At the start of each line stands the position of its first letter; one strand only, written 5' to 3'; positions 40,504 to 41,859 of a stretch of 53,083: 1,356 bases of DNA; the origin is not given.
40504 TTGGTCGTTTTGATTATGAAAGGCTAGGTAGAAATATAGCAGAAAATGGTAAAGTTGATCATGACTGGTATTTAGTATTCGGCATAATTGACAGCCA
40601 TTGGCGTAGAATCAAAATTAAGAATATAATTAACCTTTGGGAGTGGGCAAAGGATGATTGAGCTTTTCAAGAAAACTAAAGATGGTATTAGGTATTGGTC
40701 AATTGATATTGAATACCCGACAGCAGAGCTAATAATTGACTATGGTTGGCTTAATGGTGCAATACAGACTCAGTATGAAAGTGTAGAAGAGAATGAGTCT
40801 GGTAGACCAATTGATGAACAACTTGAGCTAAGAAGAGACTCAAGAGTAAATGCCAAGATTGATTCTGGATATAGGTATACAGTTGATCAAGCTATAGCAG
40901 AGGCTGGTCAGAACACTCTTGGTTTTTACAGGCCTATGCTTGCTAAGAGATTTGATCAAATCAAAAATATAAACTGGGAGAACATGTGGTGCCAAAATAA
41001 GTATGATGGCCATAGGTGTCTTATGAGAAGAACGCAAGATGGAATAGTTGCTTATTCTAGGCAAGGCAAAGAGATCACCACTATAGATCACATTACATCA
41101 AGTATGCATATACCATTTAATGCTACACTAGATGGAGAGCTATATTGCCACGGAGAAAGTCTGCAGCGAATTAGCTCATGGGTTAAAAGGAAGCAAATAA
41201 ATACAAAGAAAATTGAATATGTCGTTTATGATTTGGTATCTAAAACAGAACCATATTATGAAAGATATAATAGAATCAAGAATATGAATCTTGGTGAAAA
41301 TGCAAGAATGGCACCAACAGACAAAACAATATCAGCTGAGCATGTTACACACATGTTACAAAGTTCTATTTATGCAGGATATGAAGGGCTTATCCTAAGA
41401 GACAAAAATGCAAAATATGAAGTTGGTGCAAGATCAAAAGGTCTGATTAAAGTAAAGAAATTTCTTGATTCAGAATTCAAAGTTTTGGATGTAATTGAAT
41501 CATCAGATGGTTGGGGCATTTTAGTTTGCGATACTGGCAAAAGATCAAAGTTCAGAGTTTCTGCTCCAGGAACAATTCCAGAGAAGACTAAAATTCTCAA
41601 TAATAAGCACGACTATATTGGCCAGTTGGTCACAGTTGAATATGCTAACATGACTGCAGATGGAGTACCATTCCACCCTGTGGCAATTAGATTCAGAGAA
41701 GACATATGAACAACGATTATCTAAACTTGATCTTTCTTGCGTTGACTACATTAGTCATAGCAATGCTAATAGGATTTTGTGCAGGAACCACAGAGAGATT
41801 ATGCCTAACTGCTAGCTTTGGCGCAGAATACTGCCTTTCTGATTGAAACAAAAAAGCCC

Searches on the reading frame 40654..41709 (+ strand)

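Call 44: search_protein_families(library=pfam, proteins=[window:40654-41709:+], max_evalue=0.001)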
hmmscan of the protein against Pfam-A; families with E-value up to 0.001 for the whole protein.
window:40654-41709:+ (351 aa): 2 families
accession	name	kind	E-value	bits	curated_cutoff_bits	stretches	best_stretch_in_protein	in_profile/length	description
PF01068.26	DNA_ligase_A_M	-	5.7e-25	88.6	26.2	1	94-268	1-204/204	ATP dependent DNA ligase domain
PF14743.12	DNA_ligase_OB_2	-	9.8e-07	29.1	28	1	288-348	11-66/66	DNA ligase OB-like domain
